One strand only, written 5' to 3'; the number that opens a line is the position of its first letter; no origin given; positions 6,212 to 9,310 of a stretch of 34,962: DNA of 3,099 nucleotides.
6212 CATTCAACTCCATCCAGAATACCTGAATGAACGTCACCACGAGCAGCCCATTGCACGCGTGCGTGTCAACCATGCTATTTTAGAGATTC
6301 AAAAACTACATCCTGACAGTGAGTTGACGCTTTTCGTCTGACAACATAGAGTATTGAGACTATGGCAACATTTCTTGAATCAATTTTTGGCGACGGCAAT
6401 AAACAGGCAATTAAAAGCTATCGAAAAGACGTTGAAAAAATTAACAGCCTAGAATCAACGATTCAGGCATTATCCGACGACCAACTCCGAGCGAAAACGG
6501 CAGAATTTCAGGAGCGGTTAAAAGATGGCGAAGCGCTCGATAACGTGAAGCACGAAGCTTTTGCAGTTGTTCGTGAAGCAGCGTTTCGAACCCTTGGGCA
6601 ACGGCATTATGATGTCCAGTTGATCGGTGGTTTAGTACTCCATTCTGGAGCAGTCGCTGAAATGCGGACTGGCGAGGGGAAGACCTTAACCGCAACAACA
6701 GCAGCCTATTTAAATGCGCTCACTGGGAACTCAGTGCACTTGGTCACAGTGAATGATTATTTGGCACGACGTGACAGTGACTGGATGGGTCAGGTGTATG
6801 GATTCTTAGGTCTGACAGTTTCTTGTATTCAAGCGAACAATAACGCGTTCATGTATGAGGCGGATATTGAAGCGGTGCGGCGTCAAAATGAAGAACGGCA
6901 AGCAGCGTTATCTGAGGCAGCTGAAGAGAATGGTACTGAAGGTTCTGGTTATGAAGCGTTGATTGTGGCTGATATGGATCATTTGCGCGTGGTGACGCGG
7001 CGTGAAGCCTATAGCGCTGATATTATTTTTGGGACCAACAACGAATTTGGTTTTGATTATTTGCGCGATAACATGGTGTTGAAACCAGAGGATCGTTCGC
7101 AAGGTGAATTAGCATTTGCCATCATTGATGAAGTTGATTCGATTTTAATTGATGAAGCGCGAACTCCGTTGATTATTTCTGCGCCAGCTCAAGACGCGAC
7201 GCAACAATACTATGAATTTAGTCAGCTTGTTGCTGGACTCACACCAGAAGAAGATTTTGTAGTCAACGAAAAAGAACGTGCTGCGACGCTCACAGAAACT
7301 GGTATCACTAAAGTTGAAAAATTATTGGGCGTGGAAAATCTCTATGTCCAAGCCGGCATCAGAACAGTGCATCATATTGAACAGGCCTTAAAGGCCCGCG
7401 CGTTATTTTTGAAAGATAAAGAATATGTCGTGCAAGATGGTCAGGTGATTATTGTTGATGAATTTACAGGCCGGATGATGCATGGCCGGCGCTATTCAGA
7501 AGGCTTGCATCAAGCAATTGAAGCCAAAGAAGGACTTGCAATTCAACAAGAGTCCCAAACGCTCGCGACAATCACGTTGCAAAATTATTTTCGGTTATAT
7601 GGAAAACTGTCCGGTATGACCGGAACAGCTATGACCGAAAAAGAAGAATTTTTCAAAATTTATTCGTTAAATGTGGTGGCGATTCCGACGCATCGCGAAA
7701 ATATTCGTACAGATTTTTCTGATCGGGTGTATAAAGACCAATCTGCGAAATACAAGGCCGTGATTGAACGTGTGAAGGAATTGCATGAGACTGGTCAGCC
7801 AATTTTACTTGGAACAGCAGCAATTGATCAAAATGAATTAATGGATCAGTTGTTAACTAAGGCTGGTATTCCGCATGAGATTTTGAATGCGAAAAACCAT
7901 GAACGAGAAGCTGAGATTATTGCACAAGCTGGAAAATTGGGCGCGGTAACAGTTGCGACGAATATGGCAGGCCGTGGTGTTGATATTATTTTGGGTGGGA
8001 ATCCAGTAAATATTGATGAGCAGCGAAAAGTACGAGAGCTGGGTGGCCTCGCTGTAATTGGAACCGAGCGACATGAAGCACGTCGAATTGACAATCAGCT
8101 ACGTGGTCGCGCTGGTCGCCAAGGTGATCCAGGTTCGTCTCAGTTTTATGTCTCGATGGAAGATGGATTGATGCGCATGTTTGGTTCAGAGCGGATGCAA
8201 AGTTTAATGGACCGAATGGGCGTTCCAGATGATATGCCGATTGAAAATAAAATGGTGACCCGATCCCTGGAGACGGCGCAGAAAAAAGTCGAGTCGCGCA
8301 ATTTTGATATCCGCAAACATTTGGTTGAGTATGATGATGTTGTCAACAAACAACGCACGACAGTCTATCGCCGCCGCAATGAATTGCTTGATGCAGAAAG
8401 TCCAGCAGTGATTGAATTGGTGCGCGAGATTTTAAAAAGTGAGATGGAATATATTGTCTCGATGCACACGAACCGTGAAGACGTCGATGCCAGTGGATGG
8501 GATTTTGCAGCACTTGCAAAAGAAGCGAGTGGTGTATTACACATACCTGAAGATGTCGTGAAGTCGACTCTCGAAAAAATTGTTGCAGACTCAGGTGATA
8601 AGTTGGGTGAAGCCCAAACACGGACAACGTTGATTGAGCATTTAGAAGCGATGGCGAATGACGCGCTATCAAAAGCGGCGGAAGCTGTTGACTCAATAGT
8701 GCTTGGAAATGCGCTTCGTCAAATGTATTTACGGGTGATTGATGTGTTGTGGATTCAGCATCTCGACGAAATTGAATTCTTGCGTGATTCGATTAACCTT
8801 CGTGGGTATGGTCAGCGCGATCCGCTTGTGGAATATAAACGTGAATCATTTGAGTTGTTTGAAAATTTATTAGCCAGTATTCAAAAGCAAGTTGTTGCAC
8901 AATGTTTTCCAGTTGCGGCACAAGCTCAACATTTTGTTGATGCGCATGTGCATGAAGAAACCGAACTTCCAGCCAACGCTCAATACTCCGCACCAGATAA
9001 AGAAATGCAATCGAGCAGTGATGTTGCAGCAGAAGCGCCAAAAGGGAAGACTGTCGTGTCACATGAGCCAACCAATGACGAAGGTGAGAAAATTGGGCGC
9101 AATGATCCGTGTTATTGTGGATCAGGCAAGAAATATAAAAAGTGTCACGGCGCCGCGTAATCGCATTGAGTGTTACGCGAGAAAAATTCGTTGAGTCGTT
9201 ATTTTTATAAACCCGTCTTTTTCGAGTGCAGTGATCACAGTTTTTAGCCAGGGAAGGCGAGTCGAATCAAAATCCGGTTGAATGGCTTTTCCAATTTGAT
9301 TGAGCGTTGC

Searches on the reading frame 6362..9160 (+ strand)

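Call 6: search_protein_families(library=pfam, proteins=[window:6362-9160:+], max_evalue=0.1)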
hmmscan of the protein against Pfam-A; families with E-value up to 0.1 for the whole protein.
window:6362-9160:+ (932 aa): 8 families
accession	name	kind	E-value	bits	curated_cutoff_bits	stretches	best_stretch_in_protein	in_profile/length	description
PF07517.20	SecA_DEAD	-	1.7e-121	405.4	24.6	1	6-430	2-289/290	SecA DEAD-like domain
PF21090.3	P-loop_SecA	-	2.4e-78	262.9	27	2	448-549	3-104/205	SecA P-loop domain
PF07516.18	SecA_SW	-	2.1e-57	194.9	26.7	1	626-850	1-198/200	SecA Wing and Scaffold domain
PF01043.26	SecA_PP_bind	-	1.5e-41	141.9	23.5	1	279-387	2-110/110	SecA preprotein cross-linking domain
PF02810.21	SEC-C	-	2.1e-09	37.5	20.4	1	913-930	1-18/19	SEC-C motif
PF00271.37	Helicase_C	-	0.0013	19.4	23.5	1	468-588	7-110/110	Helicase conserved C-terminal domain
PF10881.14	DUF2726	-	0.014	15.6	24.7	1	464-523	71-123/126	Protein of unknown function (DUF2726)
PF00270.35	DEAD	-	0.038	14.1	26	0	97-118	17-38/167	DEAD/DEAH box helicase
